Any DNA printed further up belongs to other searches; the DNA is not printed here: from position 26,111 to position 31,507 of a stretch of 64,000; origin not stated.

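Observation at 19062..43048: ~24-kb integrated element beside tRNA-Gly with a near-complete private replisome and no recognisable virion or conjugation genes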

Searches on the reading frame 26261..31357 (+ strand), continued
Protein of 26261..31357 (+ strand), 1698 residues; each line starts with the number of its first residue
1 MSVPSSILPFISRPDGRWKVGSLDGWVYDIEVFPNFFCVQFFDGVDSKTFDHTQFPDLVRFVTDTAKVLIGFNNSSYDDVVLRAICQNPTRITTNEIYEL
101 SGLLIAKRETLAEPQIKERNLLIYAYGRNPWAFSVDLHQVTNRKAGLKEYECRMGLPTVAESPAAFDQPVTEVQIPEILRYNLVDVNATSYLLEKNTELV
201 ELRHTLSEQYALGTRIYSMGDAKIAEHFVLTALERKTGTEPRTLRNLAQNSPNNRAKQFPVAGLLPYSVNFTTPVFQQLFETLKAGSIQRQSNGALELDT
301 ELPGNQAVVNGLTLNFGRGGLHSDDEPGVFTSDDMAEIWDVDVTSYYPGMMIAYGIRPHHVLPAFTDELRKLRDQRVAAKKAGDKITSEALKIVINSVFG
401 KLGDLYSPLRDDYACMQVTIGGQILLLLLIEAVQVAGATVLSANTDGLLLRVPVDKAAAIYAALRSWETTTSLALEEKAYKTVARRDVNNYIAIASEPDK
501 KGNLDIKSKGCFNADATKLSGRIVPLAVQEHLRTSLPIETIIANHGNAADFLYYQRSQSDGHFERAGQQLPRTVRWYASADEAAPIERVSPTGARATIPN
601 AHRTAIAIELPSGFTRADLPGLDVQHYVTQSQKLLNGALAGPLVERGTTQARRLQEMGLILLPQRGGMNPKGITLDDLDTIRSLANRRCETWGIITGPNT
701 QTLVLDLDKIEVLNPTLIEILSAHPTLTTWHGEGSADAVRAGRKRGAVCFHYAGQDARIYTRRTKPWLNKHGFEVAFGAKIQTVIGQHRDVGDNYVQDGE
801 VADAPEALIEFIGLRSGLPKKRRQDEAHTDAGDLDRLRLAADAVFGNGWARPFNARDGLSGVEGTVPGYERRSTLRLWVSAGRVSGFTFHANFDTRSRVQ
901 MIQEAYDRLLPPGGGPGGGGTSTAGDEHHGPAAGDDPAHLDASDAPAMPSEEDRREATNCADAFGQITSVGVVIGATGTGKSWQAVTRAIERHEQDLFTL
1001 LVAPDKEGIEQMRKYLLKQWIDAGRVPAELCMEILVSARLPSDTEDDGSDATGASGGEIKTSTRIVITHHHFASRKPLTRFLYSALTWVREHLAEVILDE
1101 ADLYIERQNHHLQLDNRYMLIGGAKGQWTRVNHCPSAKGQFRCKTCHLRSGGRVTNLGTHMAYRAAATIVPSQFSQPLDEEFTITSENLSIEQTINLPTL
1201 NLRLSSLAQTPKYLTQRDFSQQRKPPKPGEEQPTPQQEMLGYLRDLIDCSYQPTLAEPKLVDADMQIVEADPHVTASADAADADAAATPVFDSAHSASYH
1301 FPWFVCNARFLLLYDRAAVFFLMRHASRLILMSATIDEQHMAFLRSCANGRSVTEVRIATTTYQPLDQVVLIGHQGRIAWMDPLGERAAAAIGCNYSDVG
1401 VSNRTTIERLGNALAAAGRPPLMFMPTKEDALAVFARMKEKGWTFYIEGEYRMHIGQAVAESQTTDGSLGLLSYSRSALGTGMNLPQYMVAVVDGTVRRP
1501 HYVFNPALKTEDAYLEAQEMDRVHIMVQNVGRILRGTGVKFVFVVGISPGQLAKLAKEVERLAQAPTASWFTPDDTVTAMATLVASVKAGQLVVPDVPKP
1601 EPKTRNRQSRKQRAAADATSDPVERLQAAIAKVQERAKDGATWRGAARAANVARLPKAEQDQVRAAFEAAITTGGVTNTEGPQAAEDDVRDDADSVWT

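Call 47: search_protein_families(library=pfam, max_evalue=0.01, proteins=[L086:2077-2367:+, L086:2358-3836:+, L086:4272-4889:+, L086:6040-6672:+, L086:7153-7593:+, L086:7590-8240:+, L086:8234-8833:+, L103:1103-2122:-, L103:746-1111:+, L103:7782-8093:-])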
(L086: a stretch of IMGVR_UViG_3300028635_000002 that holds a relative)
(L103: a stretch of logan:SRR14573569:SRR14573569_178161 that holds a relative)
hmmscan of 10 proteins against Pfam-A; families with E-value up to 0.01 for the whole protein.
L086:2077-2367:+ (96 aa): 0 families

L086:2358-3836:+ (492 aa): 2 families
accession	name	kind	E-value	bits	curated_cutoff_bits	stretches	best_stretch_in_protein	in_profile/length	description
PF17289.8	Terminase_6C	-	9.9e-13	48.8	22.6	1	328-467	1-152/155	Terminase RNaseH-like domain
PF22530.2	Terminase-T7_RNaseH-like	-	0.0004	21.1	27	1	353-425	20-97/108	Terminase Bacteriophage T7, Ribonuclease H-like domain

L086:4272-4889:+ (205 aa): 2 families
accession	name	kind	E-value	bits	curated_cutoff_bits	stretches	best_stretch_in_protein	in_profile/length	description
PF12728.13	HTH_17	-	1.5e-05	25.6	27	1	8-47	2-45/51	Helix-turn-helix domain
PF15665.10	FAM184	-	0.00031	20.9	32.7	1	87-193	57-167/211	Family with sequence similarity 184, A and B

L086:6040-6672:+ (210 aa): 0 families

L086:7153-7593:+ (146 aa): 1 family
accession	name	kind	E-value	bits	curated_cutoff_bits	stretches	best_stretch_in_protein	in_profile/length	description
PF02732.21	ERCC4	-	1.9e-17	63.9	24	1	7-129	1-136/140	ERCC4 domain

L086:7590-8240:+ (216 aa): 1 family
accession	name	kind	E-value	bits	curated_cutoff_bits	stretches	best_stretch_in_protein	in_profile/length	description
PF05063.20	MT-A70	-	2.1e-24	86.8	23.9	1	51-209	1-172/172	MT-A70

L086:8234-8833:+ (199 aa): 0 families

L103:1103-2122:- (339 aa): 0 families

L103:746-1111:+ (121 aa): 0 families

L103:7782-8093:- (103 aa): 0 families

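Call 50: get_annotated_region(hit=H9, flank=20000)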
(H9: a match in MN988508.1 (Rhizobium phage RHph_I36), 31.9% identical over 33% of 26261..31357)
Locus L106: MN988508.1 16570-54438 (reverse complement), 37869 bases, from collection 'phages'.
description: Rhizobium phage RHph_I36, complete genome.
organism: Rhizobium phage RHph_I36 (NCBI taxid 2509733)
taxonomy: Viruses; Duplodnaviria; Heunggongvirae; Uroviricota; Caudoviricetes; Kleczkowskavirus
host: Rhizobium phaseoli GR56; source: agricultural lands; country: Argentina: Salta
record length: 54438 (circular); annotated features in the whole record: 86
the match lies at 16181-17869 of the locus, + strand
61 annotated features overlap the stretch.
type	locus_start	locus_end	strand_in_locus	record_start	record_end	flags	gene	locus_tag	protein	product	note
CDS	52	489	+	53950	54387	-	-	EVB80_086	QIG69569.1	hypothetical protein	-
CDS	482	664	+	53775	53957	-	-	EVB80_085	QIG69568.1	hypothetical protein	-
CDS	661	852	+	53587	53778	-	-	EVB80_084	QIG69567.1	hypothetical protein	-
CDS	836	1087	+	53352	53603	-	-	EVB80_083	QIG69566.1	hypothetical protein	-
CDS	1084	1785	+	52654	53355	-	-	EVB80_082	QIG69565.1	NTP-binding helicase protein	-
CDS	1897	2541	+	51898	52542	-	-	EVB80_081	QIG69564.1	DUF669 domain-containing NTP-binding protein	-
CDS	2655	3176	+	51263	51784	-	-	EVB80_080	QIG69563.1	DUF165 domain-containing protein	-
CDS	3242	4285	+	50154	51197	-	-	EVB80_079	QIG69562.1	putative exonuclease RecB type protein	GO_function: GO:0003677 - DNA binding; GO_function: GO:0004518 - nuclease activity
CDS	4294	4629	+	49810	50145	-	-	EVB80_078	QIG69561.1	hypothetical protein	-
CDS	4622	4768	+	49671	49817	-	-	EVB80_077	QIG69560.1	hypothetical protein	-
CDS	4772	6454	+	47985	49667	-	-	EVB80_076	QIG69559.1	ATP-dependent RNA-DNA and DNA-DNA helicase protein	GO_function: GO:0003677 - DNA binding; GO_function: GO:0005524 - ATP binding; GO_function: GO:0016787 - hydrolase ...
CDS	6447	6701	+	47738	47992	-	-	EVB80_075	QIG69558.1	hypothetical protein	-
CDS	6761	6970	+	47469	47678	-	-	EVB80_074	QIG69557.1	hypothetical protein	-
CDS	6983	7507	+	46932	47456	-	-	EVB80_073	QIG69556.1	hypothetical protein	-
CDS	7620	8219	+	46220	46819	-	-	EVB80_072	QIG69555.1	hypothetical protein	-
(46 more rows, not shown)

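Call 51: get_annotated_region(hit=H2, flank=20000)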
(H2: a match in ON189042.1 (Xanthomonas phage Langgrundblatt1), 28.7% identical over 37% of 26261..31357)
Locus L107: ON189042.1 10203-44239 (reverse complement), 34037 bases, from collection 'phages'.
description: Xanthomonas phage Langgrundblatt1, complete genome.
organism: Xanthomonas phage Langgrundblatt1 (NCBI taxid 2939128)
taxonomy: Viruses; Duplodnaviria; Heunggongvirae; Uroviricota; Caudoviricetes
host: Xanthomonas translucens pv. translucens (DSM 18974); source: sewage; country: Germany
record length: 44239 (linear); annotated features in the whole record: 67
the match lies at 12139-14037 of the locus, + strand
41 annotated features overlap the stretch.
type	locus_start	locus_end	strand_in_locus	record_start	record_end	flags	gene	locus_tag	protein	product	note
CDS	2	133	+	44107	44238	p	-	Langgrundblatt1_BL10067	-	hypothetical protein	-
CDS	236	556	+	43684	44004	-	-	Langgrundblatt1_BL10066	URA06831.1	hypothetical protein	-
CDS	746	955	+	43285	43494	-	-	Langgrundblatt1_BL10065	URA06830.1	cytidine deaminase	-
CDS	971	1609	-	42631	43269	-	-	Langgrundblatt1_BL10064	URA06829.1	replicative primase helicase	-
CDS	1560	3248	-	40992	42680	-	-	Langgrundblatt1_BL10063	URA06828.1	primase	-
CDS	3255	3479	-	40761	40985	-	-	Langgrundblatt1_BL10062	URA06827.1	hypothetical protein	-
CDS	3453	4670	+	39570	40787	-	-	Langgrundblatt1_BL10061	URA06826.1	putative nucleotide pyrophosphohydrolase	-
CDS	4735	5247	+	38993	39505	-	-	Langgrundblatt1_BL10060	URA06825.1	hypothetical protein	-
CDS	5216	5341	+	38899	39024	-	-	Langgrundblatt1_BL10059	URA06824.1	hypothetical protein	-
CDS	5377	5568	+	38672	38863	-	-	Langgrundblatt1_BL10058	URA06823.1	hypothetical protein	-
CDS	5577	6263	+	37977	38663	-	-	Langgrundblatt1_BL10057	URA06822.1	hypothetical protein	-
CDS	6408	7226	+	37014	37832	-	-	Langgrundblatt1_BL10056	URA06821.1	hypothetical protein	-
CDS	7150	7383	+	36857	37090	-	-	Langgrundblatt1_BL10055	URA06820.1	hypothetical protein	-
CDS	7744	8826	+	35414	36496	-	-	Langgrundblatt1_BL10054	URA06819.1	exonuclease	RecB exonuclease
CDS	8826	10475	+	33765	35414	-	-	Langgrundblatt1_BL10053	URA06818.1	superfamily II helicase restriction enzyme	-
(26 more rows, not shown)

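Call 69: search_protein_families(library=padloc, max_evalue=0.001, proteins=[window:26261-31357:+])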
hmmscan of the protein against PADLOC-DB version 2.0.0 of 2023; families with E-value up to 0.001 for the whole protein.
window:26261-31357:+ (1698 aa): 0 families

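Call 127: search_protein_families(library=pfam, max_evalue=0.001, proteins=[L105:1524-6086:-, L105:13350-16214:-, L105:17415-20198:-, L105:22067-23305:-, L105:20361-21281:-, L105:21228-22070:+, L001:3933-5180:-, L001:2255-3049:-])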
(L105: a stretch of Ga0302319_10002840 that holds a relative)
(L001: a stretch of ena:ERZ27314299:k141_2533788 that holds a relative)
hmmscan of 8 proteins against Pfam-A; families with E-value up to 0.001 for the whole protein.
L105:1524-6086:- (1520 aa): 0 families

L105:13350-16214:- (954 aa): 5 families
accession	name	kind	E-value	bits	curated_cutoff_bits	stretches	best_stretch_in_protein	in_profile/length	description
PF05593.20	RHS_repeat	-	2.7e-32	110.9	22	4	254-290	4-37/38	RHS Repeat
PF11721.14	Malectin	-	4.4e-25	89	23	1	463-608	2-163/163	Malectin domain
PF12819.13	Malectin_like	-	2.1e-06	27.7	24.5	1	486-609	198-327/331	Malectin-like domain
PF07081.18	DUF1349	-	1.4e-05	25.3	32.4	1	711-851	38-177/179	Protein of unknown function (DUF1349)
PF15283.12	DUF4595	-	5.5e-05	23.6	34.2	0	113-299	20-136/202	Domain of unknown function (DUF4595) with porin-like fold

L105:17415-20198:- (927 aa): 1 family
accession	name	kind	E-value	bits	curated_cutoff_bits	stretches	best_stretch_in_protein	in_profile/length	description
PF05593.20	RHS_repeat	-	5.4e-06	27.1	22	0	378-393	7-22/38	RHS Repeat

L105:22067-23305:- (412 aa): 2 families
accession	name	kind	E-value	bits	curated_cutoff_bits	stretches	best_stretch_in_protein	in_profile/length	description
PF02836.23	Glyco_hydro_2_C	-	3e-22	79.6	21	1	30-316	6-289/302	Glycosyl hydrolases family 2, TIM barrel domain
PF16355.11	DUF4982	-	0.00032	21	23.9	1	347-392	5-51/61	Domain of unknown function (DUF4982)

L105:20361-21281:- (306 aa): 2 families
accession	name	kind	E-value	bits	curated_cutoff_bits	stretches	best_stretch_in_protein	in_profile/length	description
PF07610.17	DUF1573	-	3.7e-17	62.6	26.1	1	104-190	3-89/98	Protein of unknown function (DUF1573)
PF22544.2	HYDIN_VesB_CFA65-like_Ig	-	8.4e-05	23.2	25.5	1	102-195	3-96/100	HYDIN/CFA65/VesB-like, Ig-like domain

L105:21228-22070:+ (280 aa): 1 family
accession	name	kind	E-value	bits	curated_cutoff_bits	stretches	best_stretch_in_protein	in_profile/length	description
PF00535.33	Glycos_transf_2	-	3.8e-21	76.2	23.3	1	12-167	1-162/168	Glycosyl transferase family 2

L001:3933-5180:- (415 aa): 0 families

L001:2255-3049:- (264 aa): 0 families
